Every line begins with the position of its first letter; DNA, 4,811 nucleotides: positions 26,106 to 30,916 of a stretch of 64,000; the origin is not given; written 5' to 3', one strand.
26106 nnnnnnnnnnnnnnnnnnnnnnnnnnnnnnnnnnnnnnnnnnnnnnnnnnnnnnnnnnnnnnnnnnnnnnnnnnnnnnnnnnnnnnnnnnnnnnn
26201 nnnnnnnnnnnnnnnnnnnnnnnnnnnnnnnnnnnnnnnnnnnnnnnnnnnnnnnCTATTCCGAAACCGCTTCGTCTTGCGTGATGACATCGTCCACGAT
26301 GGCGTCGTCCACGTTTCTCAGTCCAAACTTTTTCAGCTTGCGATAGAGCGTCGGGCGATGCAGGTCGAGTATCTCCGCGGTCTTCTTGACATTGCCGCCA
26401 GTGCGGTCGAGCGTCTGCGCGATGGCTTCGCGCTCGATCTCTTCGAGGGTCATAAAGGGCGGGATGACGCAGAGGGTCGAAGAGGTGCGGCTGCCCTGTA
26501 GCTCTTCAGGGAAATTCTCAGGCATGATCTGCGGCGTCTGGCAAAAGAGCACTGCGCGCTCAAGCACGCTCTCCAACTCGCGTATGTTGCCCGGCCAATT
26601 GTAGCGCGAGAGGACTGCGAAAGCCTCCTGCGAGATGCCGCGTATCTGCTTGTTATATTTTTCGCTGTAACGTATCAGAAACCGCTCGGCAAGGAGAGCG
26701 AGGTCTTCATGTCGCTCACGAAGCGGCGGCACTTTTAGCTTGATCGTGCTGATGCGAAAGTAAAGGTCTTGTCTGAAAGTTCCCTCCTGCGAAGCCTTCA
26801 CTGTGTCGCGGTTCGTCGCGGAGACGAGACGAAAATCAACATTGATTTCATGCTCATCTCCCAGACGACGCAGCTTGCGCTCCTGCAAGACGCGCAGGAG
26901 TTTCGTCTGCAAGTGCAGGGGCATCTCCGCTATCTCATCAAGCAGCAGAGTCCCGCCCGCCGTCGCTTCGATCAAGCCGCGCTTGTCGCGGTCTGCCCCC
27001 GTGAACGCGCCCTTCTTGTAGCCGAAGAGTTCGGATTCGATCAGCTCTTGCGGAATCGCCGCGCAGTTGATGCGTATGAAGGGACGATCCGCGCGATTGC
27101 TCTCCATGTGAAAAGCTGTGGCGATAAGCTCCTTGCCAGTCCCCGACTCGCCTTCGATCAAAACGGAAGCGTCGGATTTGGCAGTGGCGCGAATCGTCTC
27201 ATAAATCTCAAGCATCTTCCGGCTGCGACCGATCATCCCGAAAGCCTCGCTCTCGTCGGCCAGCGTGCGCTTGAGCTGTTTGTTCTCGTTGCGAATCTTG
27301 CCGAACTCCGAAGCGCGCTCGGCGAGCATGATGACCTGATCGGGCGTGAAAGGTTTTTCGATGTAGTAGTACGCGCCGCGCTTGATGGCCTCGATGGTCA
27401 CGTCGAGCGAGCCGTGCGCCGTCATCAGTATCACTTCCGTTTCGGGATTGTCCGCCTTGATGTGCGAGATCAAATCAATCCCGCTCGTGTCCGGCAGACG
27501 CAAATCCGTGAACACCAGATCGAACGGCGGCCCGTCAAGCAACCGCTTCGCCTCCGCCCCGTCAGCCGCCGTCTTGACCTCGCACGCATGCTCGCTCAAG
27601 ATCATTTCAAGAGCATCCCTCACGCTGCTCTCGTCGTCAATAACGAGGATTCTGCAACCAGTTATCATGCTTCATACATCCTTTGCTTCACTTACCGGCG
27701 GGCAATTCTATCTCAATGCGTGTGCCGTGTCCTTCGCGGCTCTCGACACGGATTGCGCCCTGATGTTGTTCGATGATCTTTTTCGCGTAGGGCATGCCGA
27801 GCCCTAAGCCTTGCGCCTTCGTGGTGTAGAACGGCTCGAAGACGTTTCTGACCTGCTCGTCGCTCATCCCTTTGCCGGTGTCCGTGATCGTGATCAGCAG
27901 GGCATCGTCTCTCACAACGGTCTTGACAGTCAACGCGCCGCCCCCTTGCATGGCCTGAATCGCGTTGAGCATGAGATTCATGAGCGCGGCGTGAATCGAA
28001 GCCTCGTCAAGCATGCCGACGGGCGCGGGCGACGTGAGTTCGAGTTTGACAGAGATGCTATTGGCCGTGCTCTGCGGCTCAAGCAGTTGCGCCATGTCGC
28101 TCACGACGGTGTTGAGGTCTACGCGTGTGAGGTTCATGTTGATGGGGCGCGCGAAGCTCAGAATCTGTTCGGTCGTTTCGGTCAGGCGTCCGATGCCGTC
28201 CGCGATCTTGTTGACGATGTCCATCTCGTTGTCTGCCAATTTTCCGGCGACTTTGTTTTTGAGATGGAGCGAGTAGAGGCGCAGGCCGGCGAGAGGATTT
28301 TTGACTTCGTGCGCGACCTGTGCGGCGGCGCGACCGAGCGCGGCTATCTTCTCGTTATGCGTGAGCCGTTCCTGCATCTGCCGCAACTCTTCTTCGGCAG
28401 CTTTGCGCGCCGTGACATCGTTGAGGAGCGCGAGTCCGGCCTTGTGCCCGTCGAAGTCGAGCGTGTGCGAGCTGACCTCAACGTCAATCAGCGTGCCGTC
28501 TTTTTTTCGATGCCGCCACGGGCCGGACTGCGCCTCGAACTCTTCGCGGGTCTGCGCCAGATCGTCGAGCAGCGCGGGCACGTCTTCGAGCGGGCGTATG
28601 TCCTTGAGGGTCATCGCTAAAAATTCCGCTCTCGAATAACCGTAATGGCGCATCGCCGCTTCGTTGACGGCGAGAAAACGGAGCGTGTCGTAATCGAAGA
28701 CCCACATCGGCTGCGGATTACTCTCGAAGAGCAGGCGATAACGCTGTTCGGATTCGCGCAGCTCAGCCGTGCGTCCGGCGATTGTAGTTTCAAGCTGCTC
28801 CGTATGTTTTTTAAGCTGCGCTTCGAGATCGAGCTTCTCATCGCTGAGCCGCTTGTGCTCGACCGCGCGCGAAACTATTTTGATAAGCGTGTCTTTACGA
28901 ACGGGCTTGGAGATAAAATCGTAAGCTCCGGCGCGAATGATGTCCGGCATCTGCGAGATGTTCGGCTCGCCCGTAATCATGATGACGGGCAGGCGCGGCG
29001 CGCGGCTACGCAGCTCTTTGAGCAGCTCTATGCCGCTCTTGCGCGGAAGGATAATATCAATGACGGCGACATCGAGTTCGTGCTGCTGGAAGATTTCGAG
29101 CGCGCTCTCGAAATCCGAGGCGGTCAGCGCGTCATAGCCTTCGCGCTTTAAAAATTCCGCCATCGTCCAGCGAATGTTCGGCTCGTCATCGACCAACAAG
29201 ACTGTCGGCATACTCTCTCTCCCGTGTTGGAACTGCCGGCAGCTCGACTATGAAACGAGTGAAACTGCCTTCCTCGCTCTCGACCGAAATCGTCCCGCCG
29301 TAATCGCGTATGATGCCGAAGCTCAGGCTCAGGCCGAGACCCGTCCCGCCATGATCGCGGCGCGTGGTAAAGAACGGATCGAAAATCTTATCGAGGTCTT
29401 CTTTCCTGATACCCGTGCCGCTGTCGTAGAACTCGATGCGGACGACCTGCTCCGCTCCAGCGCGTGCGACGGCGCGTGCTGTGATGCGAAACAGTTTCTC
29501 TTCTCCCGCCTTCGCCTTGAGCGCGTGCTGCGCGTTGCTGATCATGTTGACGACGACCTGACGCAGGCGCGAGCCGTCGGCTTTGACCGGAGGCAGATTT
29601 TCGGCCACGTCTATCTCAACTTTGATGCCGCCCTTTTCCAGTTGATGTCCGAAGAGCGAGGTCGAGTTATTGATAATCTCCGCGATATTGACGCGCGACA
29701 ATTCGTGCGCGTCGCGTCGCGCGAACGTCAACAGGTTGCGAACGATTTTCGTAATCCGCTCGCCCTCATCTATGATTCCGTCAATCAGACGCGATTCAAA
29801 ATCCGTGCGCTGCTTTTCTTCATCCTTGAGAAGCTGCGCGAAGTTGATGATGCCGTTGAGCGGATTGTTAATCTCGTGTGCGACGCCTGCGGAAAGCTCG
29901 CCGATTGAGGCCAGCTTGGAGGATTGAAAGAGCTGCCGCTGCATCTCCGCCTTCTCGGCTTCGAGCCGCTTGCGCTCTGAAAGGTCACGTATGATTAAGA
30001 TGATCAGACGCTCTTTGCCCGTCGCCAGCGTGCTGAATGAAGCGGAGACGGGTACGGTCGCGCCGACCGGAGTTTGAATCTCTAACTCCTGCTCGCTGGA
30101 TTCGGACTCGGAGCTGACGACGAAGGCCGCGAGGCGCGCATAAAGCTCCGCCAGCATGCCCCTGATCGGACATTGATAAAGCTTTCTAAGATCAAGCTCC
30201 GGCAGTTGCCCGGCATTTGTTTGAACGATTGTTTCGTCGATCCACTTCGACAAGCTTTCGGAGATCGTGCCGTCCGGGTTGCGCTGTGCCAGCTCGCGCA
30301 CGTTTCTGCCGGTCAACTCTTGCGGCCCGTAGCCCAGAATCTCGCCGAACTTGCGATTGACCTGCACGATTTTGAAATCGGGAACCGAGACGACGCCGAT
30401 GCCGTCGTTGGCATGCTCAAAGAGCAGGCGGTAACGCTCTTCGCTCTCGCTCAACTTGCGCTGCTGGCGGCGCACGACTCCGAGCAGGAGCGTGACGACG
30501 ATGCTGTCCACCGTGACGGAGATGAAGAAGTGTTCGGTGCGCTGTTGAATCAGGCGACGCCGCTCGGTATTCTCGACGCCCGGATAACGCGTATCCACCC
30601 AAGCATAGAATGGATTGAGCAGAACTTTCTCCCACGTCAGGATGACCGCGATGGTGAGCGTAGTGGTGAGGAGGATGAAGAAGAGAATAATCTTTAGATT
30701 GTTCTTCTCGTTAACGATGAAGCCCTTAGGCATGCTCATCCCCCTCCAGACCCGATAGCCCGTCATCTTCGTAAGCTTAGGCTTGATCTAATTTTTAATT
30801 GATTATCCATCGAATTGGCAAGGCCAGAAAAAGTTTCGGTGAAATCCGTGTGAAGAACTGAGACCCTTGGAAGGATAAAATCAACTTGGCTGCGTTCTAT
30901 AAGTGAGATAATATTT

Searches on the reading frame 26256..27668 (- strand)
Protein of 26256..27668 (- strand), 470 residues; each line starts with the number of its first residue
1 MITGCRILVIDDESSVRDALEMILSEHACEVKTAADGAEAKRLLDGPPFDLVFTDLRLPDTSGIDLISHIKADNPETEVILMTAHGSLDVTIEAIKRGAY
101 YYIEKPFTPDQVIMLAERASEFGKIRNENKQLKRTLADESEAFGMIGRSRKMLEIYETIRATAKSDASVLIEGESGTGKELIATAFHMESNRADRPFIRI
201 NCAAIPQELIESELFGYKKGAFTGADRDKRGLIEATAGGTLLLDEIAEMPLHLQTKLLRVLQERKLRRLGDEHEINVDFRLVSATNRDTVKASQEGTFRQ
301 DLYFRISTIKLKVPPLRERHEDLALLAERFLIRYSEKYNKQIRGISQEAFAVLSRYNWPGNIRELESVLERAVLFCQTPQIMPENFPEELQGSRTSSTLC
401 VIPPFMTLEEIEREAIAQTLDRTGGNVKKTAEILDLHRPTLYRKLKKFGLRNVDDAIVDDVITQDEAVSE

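Call 73: search_protein_families(library=pfam, proteins=[window:26256-27668:-], max_evalue=0.00001)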
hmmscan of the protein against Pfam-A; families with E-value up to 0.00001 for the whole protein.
window:26256-27668:- (470 aa): 6 families
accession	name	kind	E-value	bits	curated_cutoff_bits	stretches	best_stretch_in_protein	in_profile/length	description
PF00158.32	Sigma54_activat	-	3.5e-69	232.2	20.2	1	145-311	1-167/168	Sigma-54 interaction domain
PF00072.30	Response_reg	-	1.3e-28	99.8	30.2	1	7-113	1-107/111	Response regulator receiver domain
PF25601.1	AAA_lid_14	-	6.1e-26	90.5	27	1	317-397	1-81/87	AAA+ ATPase lid domain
PF14532.12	Sigma54_activ_2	-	1e-23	84.5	25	1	146-316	1-138/138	Sigma-54 interaction domain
PF02954.25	HTH_8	-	6.7e-17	61.4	22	1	407-448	1-42/42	Bacterial regulatory protein, Fis family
PF07728.20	AAA_5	-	2.3e-06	28.1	22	1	169-289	2-125/139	AAA domain (dynein-related subfamily)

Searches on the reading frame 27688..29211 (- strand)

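Call 73: search_protein_families(library=pfam, proteins=[window:27688-29211:-], max_evalue=0.00001)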
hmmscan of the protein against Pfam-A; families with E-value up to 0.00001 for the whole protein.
window:27688-29211:- (507 aa): 6 families
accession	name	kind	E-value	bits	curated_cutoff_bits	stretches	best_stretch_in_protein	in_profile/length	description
PF00072.30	Response_reg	-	1.7e-28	99.5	30.2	1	4-113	1-110/111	Response regulator receiver domain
PF02518.31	HATPase_c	-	5.6e-25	88.4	26.4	1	402-505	2-109/111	Histidine kinase-, DNA gyrase B-, and HSP90-like ATPase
PF13188.13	PAS_8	-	1.6e-09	37.8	21.8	1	156-216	1-55/65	PAS domain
PF00512.31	HisKA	-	5.1e-09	36.5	26.9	1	292-355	2-62/66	His Kinase A (phospho-acceptor) domain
PF13426.13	PAS_9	-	3.1e-08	34.3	27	1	167-268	2-103/103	PAS domain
PF00989.32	PAS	-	4.2e-07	30.4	22.6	1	157-256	2-101/113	PAS fold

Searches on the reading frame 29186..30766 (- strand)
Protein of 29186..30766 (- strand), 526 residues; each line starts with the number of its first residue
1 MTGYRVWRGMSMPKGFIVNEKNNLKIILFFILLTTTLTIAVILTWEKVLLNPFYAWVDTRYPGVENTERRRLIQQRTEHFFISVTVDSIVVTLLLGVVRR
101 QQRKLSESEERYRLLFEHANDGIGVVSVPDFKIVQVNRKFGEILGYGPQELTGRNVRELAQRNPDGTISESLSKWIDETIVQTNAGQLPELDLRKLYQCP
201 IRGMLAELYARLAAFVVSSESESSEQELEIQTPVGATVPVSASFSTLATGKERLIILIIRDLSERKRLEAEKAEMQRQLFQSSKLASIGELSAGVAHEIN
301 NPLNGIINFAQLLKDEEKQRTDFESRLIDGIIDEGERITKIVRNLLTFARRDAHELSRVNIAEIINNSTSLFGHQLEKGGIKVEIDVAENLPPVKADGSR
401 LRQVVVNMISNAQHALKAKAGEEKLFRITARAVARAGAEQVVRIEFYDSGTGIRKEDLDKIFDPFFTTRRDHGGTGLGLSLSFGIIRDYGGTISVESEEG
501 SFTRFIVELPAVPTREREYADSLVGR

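Call 74: search_protein_families(library=pfam, proteins=[window:29186-30766:-], max_evalue=0.00001)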
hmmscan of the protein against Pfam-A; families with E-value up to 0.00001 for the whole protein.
window:29186-30766:- (526 aa): 6 families
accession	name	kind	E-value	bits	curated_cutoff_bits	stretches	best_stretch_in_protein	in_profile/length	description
PF02518.31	HATPase_c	-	3.5e-23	82.6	26.4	1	397-511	2-109/111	Histidine kinase-, DNA gyrase B-, and HSP90-like ATPase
PF00512.31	HisKA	-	8.3e-17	61.4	26.9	1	289-353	3-65/66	His Kinase A (phospho-acceptor) domain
PF13426.13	PAS_9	-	6.4e-12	46.1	27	1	121-264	2-103/103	PAS domain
PF08448.16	PAS_4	-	3.8e-08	34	23.1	0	116-178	1-62/110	PAS fold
PF00989.32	PAS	-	2.1e-06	28.1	22.6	1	110-160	1-50/113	PAS fold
PF13188.13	PAS_8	-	3.2e-06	27.3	21.8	0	110-161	1-48/65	PAS domain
